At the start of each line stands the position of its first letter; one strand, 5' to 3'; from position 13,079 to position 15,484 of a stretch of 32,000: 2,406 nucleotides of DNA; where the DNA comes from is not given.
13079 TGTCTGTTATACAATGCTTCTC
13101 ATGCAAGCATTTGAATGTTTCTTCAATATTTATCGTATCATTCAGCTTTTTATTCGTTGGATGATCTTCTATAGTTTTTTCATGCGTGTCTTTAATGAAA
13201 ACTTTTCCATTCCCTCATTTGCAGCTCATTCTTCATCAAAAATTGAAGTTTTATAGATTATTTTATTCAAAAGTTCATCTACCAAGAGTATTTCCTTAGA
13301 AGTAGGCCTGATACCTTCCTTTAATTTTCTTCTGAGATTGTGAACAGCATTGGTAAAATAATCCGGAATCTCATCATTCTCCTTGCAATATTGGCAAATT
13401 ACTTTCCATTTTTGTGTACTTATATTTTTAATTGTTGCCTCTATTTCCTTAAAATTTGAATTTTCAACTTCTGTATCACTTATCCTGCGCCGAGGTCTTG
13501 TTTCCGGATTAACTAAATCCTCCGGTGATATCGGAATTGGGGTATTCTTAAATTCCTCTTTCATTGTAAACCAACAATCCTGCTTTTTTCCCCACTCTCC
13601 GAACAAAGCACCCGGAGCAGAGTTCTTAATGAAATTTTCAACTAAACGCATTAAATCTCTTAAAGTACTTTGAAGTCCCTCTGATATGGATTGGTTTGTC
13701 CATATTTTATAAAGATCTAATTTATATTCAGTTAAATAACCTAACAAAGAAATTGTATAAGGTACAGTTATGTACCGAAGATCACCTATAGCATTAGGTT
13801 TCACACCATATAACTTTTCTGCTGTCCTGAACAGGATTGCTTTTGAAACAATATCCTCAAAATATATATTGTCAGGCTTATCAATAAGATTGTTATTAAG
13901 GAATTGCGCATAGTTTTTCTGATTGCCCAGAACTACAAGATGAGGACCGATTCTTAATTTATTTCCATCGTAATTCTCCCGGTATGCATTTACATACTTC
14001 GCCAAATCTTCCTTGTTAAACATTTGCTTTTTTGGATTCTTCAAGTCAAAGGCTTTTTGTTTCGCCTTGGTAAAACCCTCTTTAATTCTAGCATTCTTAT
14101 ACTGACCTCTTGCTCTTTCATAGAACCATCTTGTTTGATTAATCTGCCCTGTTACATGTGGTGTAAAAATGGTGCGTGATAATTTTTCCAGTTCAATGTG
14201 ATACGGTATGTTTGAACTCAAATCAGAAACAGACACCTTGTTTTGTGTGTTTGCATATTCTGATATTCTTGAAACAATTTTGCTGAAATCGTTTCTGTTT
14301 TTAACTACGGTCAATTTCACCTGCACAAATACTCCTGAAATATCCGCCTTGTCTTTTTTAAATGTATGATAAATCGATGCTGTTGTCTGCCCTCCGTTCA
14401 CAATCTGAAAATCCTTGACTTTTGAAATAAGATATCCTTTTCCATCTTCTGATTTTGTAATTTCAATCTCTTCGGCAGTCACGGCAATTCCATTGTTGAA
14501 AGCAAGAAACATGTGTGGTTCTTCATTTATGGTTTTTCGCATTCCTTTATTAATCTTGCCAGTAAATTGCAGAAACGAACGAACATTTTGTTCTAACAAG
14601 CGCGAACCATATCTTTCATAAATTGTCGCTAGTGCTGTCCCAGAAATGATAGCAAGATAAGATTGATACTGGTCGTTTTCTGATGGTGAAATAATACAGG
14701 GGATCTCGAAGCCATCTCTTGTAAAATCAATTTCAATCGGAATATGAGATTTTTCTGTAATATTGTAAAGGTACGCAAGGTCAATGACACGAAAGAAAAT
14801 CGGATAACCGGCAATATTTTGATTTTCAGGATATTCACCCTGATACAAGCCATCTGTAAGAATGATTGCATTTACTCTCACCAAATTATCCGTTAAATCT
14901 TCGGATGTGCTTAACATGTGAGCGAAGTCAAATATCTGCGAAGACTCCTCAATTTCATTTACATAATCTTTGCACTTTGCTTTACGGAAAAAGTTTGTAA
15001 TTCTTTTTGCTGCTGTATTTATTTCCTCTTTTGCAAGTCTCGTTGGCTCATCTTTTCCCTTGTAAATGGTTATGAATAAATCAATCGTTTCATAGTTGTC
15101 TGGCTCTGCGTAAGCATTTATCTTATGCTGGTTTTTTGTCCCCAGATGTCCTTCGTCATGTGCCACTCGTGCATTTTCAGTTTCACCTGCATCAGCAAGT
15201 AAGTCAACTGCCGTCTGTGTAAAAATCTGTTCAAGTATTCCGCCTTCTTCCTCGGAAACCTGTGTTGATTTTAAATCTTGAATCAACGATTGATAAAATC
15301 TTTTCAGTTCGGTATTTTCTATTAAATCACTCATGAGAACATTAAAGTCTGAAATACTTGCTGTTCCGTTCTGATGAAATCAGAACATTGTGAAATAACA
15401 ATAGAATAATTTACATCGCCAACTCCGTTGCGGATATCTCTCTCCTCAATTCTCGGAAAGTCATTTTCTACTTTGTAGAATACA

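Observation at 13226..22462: Six-gene translationally coupled operon vsr-dcm-GHKL ATPase-Z1-PD-(D/E)XK-AIPR: candidate multi-subunit, m5C-linked defence system of unknown mechanism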

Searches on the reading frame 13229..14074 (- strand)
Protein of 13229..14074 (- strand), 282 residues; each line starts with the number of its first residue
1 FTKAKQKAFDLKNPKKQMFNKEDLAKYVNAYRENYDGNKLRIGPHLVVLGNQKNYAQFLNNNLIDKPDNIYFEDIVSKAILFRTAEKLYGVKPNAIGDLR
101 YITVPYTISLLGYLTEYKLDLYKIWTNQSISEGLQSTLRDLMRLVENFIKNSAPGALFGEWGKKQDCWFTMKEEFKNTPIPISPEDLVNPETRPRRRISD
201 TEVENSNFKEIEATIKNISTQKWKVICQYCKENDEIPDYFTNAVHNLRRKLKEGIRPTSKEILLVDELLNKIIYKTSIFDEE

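Call 90: search_protein_families(library=pfam, proteins=[window:13229-14074:-], max_evalue=10)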
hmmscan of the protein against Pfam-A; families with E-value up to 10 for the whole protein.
window:13229-14074:- (282 aa): 1 family
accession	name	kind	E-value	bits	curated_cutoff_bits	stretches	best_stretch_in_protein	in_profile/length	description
PF10592.14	AIPR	-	1.8e-26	94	25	1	2-152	163-307/308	AIPR protein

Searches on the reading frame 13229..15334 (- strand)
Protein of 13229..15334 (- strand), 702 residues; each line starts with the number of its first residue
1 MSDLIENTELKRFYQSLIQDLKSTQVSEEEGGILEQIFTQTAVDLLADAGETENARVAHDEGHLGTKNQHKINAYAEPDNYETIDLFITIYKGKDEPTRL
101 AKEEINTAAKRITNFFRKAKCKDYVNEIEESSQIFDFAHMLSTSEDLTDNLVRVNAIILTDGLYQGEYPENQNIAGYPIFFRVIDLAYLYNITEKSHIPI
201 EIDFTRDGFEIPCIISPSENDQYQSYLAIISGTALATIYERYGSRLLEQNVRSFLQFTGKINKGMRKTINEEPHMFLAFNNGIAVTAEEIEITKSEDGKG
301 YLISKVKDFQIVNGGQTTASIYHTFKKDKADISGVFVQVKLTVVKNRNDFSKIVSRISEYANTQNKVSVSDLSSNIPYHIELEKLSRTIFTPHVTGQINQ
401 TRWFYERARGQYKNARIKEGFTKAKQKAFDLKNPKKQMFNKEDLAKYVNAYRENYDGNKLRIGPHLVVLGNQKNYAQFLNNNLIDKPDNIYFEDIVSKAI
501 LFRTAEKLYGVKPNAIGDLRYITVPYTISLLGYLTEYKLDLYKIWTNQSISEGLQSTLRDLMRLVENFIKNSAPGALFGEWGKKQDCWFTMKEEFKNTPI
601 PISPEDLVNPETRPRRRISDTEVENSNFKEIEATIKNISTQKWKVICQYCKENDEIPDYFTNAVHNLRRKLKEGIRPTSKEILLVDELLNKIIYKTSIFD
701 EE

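Call 3: search_protein_families(library=pfam, proteins=[window:13229-15334:-], max_evalue=0.01)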
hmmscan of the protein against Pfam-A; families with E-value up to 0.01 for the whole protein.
window:13229-15334:- (702 aa): 2 families
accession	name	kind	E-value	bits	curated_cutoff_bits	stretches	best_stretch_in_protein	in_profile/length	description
PF10592.14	AIPR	-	2.7e-97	326.6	25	1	247-572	1-307/308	AIPR protein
PF22879.1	AIPR_N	-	3.1e-41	141.3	28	1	38-191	1-151/151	Abortive infection phage resistance protein N-terminal domain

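Call 4: search_protein_families(library=padloc, proteins=[window:13229-15334:-], max_evalue=0.01)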
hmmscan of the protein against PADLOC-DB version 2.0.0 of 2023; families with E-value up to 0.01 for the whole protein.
window:13229-15334:- (702 aa): 2 families
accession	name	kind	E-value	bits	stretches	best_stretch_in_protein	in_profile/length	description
PDLC02207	MzaE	-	2e-90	302.1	1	30-591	28-580/598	-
PDLC02357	AbiU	-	3.1e-21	74.2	1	244-488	242-460/537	AbiU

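Call 58: search_solved_structures(query=window:13229-15334:-, max_evalue=0.01)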
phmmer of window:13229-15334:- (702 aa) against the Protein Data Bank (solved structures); distinct sequences matched with E-value up to 0.01: 0.

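Call 60: find_homologous_proteins(query=window:13229-15334:-, max_evalue=1e-10)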
Query window:13229-15334:- (702 aa): 7999 proteins with E <= 1e-10 among 8000 candidates; the best 120 are listed.
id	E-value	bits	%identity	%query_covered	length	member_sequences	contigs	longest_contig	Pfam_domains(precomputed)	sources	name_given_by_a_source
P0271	0.0e+0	1583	100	100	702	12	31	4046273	PF22879.2,PF10592.15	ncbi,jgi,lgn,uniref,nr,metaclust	ncbi:MAG: AIPR family protein [Candidatus Brocadia sp.]|jgi:AIPR protein.|uniref:Phage protein n=1 T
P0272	0.0e+0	1507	96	100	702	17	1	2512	PF22879.2,PF10592.15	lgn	-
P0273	0.0e+0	1506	96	100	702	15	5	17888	PF22879.2,PF10592.15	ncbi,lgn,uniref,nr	ncbi:MAG: abortive phage resistance protein [Candidatus Brocadia carolinensis]|uniref:Abortive phage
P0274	0.0e+0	1502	95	100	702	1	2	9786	PF22879.2,PF10592.15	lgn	-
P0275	0.0e+0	1494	94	100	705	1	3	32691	PF22879.2,PF10592.15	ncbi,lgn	-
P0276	0.0e+0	1477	94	100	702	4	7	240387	PF22879.2,PF10592.15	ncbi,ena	-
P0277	0.0e+0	1219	77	100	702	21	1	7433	PF22879.2,PF10592.15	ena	-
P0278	0.0e+0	1092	71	99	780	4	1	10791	PF22879.2,PF10592.15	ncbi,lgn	ncbi:MAG: AIPR family protein [Bacteroidota bacterium]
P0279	0.0e+0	1092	73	96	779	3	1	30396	PF22879.2,PF10592.15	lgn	-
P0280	0.0e+0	1092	71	98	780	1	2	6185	PF22879.2,PF10592.15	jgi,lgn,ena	-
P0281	0.0e+0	1073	72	96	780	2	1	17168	PF22879.2,PF10592.15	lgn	-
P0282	0.0e+0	1073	70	99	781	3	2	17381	PF22879.2,PF10592.15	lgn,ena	-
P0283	0.0e+0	1070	71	96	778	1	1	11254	PF22879.2,PF10592.15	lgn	-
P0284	0.0e+0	1070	71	99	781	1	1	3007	PF22879.2,PF10592.15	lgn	-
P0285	0.0e+0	1069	71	99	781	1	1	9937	PF22879.2,PF10592.15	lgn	-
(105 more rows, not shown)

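Call 66: find_encoding_contigs(protein=P0276, flank=10000, max_places=2)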
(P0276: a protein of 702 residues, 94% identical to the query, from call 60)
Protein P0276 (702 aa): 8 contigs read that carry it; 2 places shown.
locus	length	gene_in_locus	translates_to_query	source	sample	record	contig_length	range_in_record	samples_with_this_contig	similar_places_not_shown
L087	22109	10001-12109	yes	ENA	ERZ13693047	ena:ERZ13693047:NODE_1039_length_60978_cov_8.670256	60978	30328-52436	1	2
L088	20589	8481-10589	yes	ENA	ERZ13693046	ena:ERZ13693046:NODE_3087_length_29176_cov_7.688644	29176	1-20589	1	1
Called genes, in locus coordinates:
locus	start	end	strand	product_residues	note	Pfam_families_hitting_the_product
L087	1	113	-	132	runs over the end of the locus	PF18765:Polbeta, PF01909:NTP_transf_2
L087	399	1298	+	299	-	PF03193:RsgA_GTPase (faint), PF00350:Dynamin_N (faint), PF01926:MMR_HSR1, PF02421:FeoB_N, PF04548:AIG1 (faint), PF00009:GTP_EFTU, PF07650:KH_2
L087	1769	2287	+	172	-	PF20582:UPF0758_N, PF12826:HHH_2, PF14520:HHH_5 (weak), PF04002:RadC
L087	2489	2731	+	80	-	-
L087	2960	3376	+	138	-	PF03852:Vsr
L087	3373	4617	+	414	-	PF00145:DNA_methylase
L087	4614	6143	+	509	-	PF02518:HATPase_c (weak), PF13589:HATPase_c_3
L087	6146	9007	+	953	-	PF10593:Z1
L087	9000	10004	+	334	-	PF14390:DUF4420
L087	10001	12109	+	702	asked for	PF22879:AIPR_N, PF10592:AIPR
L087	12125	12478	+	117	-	-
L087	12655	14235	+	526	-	PF11013:DUF2851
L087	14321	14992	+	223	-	PF04028:DUF374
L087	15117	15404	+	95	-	PF14076:DUF4258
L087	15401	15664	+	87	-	-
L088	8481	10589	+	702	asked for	PF22879:AIPR_N, PF10592:AIPR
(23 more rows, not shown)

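Call 67: find_encoding_contigs(protein=P0273, flank=10000, max_places=2)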
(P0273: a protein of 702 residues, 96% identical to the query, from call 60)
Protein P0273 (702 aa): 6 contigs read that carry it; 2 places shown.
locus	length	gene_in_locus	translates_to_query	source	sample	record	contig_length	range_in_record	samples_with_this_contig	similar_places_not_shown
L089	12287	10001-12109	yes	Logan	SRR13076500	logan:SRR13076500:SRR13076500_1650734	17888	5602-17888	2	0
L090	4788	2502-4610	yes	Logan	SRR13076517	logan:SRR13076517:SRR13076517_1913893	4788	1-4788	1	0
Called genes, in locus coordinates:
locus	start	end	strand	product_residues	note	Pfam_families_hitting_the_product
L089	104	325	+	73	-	PF18480:DUF5615 (weak)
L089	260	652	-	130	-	-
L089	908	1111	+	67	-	PF15919:HicB_lk_antitox, PF21748:UPF0150 (weak)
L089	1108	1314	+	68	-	PF07927:HicA_toxin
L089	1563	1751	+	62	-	-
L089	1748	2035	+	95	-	PF05016:ParE_toxin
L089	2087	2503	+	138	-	PF03852:Vsr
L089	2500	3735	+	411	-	PF00145:DNA_methylase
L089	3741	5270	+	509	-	PF02518:HATPase_c (weak), PF13589:HATPase_c_3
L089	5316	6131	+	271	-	PF11185:DUF2971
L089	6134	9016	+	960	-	PF10593:Z1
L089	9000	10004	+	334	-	PF14390:DUF4420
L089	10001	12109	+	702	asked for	PF22879:AIPR_N, PF10592:AIPR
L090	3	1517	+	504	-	?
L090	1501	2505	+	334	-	PF14390:DUF4420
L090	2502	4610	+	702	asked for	PF22879:AIPR_N, PF10592:AIPR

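Call 72: predict_structure(alignment_id=A2)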
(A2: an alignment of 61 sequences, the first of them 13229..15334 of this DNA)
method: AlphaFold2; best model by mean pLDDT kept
length: 702 residues; sequences in the alignment: 61
mean_pLDDT: 78.8   pTM: 0.47
mean pLDDT of the five models: 78.8, 77.5, 77.2, 71.7, 66.8
residues with pLDDT >= 90: 96; 70-90: 470; 50-70: 105; < 50: 31
segments of 3 or more residues with pLDDT < 50: 1-3, 62-64, 66-69, 249-256, 362-372
pLDDT, mean of each block of 10 residues (from residue 1): 63 88 79 82 79 72 48 73 84 86 88 85 73 78 78 86 85 84 87 67 85 84 86 86 63 45 71 75 82 84 87 75 81 86 77 59 42 64 81 68 73 72 79 84 88 85 86 80 84 92 91 66 92 91 90 92 92 80 89 85 81 67 65 79 85 86 88 82 83 66 53
secondary structure, 60 per line:
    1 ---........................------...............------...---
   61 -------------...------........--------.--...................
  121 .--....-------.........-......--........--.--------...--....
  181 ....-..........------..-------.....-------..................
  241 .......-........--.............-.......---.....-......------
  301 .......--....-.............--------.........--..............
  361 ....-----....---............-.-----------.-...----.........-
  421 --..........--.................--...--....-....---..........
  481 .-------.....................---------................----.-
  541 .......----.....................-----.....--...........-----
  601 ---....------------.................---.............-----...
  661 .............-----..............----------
elements in order (helices of 4 or more, strands of 3 or more residues): H4-27 H34-48 E55-57 E74-76 E83-90 H102-121 H124-127 H135-143 H145-150 E153-160 E172-174 E177-184 H186-195 E211-215 E223-231 H232-246 H249-256 H259-271 H273-279 E283-287 E289-294 E301-307 E310-313 H315-327 E336-344 H347-364 H370-373 H377-388 E404-406 H411-419 H423-432 E438-440 H441-451 E454-456 E459-462 H464-467 H471-481 H489-509 H519-534 H541-547 H552-572 H578-582 H585-595 H620-636 H640-652 H658-673 H679-692

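Call 76: fold_search(model_id=the predicted structure, library=pdb)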
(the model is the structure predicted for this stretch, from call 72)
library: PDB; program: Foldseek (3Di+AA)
matches with E <= 10: 172; with E <= 0.001: 0
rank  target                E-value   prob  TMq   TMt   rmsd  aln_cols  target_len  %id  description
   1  4pxe_A                9.2e-02  0.12  0.10  0.14  20.9       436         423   10  The crystal structure of AtUAH in complex with glyoxylate (released 2014-07-23)
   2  4pxb_A                1.4e-01  0.11  0.10  0.15  21.0       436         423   11  The crystal structure of AtUAH in complex with (S)-ureidoglycolate (released 2014-07-23)
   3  1fok_A                2.9e-01  0.85  0.13  0.16   5.9       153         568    9  STRUCTURE OF RESTRICTION ENDONUCLEASE FOKI BOUND TO DNA (released 1997-12-03)
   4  4i3h_B                3.1e-01  0.05  0.05  0.04  26.2       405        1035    9  A three-gate structure of topoisomerase IV from Streptococcus pneumoniae (released 2013-08-28)
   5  7amv_A                3.6e-01  0.04  0.04  0.03  21.0       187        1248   10  Atomic structure of the poxvirus transcription pre-initiation complex in the initially melted state (released 2021-10-06)
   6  6rid_A                4.2e-01  0.02  0.05  0.04  26.4       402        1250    9  Structure of Vaccinia Virus DNA-dependent RNA polymerase elongation complex (released 2019-12-18)
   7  1y88                  5.3e-01  0.57  0.12  0.36  13.6       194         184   12  Crystal Structure of Protein of Unknown Function AF1548 (released 2004-12-21)
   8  8p0j_A                5.3e-01  0.12  0.06  0.04  14.9       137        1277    9  Cryo EM map and model of the vaccinia RNA polymerase intermediate pre-initiation open promoter complex (released 2024-05-22)
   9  9exn_A                5.3e-01  0.06  0.05  0.03  18.2       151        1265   10  The vaccinia minimal RNA polymerase cryo EM structure at 1.9A resolution (released 2025-11-26)
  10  6rfl_A                5.8e-01  0.03  0.04  0.03  21.1       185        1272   10  Structure of the complete Vaccinia DNA-dependent RNA polymerase complex (released 2019-12-11)
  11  8rqk_A                6.4e-01  0.11  0.06  0.04  14.6       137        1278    9  Structure of the complete Vaccinia DNA-dependent RNA polymerase complex at 2.65A resolution (released 2025-01-29)
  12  7aof_A                7.7e-01  0.02  0.05  0.03  20.6       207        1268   11  Atomic structure of the poxvirus transcription late pre-initiation complex (released 2021-10-06)
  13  2fok_B                8.9e-01  0.63  0.13  0.16   4.5       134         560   10  STRUCTURE OF RESTRICTION ENDONUCLEASE FOKI (released 1998-06-17)
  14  9ex9_A                9.3e-01  0.04  0.05  0.03  18.2       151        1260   10  Cryo EM map and model of the vaccinia minimal RNA polymerase (released 2025-04-16)
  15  8c46_A                9.3e-01  0.04  0.09  0.13  20.5       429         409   10  N-Carbamoyl-beta-Alanine Amidohydrolases from Rhizobium radiobacter MDC 8606 (released 2023-09-06)
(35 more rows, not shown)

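Call 81: search_solved_structures(query=A2, max_evalue=1)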
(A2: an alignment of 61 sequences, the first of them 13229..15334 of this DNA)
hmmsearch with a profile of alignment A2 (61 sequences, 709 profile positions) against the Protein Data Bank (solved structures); distinct sequences matched with E-value up to 1: 0.

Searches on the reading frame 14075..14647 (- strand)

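Call 90: search_protein_families(library=pfam, proteins=[window:14075-14647:-], max_evalue=10)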
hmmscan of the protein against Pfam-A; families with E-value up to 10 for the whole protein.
window:14075-14647:- (191 aa): 2 families
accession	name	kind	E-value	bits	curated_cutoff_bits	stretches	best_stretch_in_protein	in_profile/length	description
PF10592.14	AIPR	-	1.6e-66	225.6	25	1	18-187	1-159/308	AIPR protein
PF18061.6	CRISPR_Cas9_WED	-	0.03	14.9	27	1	62-136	15-78/131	CRISPR-Cas9 WED domain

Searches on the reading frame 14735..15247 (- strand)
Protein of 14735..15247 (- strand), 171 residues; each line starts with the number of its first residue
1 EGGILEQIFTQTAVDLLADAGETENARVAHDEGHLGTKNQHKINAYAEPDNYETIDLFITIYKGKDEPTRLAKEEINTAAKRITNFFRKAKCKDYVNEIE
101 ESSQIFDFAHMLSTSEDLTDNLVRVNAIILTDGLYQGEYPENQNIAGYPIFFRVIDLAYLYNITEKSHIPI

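Call 90: search_protein_families(library=pfam, proteins=[window:14735-15247:-], max_evalue=10)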
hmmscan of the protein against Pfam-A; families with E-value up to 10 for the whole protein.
window:14735-15247:- (171 aa): 2 families
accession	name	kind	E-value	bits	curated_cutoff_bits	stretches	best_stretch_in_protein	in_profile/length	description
PF22879.1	AIPR_N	-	6.6e-42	143.5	28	1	9-162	1-151/151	Abortive infection phage resistance protein N-terminal domain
PF04383.19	KilA-N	-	0.014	15.7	23.8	1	69-106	21-57/107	KilA-N domain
